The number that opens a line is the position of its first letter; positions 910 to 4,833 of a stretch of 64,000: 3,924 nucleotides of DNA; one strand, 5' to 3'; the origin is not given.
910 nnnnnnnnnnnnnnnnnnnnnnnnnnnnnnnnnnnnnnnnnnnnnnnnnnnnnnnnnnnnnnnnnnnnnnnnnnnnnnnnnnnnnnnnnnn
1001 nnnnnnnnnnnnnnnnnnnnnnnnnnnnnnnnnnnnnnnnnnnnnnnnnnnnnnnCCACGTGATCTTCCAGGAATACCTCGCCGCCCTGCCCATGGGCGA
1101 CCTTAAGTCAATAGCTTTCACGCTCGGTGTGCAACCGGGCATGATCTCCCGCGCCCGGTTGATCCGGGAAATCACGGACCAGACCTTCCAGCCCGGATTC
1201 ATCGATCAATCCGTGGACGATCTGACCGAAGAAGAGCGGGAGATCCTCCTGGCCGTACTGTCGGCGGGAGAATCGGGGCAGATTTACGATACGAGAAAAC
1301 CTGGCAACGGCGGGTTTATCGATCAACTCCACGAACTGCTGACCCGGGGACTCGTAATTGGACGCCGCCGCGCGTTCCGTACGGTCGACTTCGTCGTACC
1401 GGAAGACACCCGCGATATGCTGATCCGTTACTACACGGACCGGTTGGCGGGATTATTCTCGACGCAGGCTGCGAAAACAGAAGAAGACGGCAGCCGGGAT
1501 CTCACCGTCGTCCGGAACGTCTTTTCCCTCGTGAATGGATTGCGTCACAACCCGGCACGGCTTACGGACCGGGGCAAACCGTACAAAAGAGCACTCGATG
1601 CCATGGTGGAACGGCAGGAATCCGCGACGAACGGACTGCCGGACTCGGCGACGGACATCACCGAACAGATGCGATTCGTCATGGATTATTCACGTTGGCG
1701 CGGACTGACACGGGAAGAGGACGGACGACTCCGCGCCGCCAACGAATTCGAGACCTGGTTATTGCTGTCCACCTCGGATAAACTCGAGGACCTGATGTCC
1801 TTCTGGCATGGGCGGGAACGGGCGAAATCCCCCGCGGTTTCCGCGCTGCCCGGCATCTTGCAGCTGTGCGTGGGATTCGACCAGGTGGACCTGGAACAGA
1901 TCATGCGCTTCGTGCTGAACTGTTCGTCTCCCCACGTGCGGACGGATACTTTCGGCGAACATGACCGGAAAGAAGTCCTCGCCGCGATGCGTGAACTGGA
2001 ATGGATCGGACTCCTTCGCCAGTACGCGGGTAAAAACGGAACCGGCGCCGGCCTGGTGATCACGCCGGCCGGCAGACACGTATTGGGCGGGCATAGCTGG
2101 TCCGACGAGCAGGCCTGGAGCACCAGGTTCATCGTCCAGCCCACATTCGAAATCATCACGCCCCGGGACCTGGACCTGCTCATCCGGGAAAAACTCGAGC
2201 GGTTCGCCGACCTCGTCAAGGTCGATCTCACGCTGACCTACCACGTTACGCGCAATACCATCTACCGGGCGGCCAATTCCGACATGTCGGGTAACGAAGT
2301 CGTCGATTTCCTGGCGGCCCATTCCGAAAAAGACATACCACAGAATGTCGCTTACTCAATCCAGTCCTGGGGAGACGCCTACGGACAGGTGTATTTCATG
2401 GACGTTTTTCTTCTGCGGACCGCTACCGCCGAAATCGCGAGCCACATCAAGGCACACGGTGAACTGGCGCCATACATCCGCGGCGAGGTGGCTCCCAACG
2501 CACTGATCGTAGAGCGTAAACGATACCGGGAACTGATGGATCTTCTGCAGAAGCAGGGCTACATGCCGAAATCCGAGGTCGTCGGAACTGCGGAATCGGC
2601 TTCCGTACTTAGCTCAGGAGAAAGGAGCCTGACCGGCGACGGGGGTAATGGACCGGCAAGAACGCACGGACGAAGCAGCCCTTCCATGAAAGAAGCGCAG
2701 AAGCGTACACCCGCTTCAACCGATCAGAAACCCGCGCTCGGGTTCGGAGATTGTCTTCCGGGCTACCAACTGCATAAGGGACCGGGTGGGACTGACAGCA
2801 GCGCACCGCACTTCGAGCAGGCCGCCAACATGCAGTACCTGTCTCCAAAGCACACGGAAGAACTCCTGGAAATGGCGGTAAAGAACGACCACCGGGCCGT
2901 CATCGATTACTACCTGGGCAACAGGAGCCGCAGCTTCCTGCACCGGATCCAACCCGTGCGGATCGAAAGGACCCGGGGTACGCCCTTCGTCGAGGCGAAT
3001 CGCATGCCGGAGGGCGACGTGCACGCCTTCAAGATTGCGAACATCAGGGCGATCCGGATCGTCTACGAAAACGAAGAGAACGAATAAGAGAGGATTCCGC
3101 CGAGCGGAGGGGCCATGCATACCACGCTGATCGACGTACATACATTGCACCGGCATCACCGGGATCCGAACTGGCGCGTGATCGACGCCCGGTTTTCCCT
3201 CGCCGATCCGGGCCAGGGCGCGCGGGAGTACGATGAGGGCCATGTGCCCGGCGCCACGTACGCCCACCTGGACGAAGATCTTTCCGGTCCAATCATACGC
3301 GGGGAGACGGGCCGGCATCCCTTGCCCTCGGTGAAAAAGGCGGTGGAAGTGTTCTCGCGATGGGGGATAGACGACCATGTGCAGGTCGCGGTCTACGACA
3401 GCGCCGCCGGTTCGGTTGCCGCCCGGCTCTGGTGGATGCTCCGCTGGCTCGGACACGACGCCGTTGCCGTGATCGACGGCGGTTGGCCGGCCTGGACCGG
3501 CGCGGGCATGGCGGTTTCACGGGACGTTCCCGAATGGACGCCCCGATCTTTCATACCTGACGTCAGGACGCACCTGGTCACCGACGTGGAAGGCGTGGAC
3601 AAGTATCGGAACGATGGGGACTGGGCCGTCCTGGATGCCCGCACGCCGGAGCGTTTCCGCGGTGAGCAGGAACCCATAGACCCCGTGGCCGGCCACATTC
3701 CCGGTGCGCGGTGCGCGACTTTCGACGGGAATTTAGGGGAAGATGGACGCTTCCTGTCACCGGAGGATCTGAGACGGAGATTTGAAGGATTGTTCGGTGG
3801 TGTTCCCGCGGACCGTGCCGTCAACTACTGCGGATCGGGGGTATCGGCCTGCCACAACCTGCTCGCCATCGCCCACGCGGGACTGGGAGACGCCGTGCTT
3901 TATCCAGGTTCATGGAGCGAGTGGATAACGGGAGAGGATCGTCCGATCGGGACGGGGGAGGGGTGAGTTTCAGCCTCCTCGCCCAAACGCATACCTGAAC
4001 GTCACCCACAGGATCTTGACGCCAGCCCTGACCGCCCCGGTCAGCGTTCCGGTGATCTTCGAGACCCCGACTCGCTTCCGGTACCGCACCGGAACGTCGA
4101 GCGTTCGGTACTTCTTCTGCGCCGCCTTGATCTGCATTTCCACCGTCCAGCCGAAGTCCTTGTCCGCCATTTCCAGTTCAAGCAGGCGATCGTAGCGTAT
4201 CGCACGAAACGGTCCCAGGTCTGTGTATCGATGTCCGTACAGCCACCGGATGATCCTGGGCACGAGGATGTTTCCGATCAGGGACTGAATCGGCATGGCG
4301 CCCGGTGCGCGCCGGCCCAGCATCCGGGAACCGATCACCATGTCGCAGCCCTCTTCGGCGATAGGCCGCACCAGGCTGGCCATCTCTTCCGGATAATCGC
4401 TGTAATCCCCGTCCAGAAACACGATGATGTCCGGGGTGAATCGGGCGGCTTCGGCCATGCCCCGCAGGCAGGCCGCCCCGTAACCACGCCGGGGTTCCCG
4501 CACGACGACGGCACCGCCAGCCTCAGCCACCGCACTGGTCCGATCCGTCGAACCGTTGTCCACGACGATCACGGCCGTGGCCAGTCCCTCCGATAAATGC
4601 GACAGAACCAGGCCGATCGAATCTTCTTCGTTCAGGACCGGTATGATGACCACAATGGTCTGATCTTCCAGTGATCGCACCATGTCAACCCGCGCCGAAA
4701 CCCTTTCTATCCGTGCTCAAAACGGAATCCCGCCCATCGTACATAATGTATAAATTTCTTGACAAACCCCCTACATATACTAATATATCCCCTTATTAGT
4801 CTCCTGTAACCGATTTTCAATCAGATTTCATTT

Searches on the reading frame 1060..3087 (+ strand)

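Call 17: search_protein_families(library=pfam, max_evalue=0.00001, proteins=[window:1060-3087:+])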
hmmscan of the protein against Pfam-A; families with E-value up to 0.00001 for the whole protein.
window:1060-3087:+ (675 aa): 1 family
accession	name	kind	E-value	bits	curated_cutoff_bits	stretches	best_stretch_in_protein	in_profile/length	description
PF13625.11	Helicase_C_3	-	4.3e-17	62.7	34.2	1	357-470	1-117/125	Helicase conserved C-terminal domain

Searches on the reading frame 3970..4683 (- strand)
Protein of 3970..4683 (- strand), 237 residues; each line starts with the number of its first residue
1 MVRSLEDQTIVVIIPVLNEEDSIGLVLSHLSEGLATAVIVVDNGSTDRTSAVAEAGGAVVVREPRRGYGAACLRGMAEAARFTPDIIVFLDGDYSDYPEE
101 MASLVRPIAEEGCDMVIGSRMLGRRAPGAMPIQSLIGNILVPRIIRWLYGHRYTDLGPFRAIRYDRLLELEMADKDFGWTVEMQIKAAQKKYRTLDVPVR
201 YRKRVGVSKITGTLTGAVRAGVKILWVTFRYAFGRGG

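Call 17: search_protein_families(library=pfam, max_evalue=0.00001, proteins=[window:3970-4683:-])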
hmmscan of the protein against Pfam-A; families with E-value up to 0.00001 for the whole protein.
window:3970-4683:- (237 aa): 1 family
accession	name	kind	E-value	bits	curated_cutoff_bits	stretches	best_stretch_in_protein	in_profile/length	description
PF00535.33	Glycos_transf_2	-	4.5e-21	75.9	23.3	1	12-164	2-161/168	Glycosyl transferase family 2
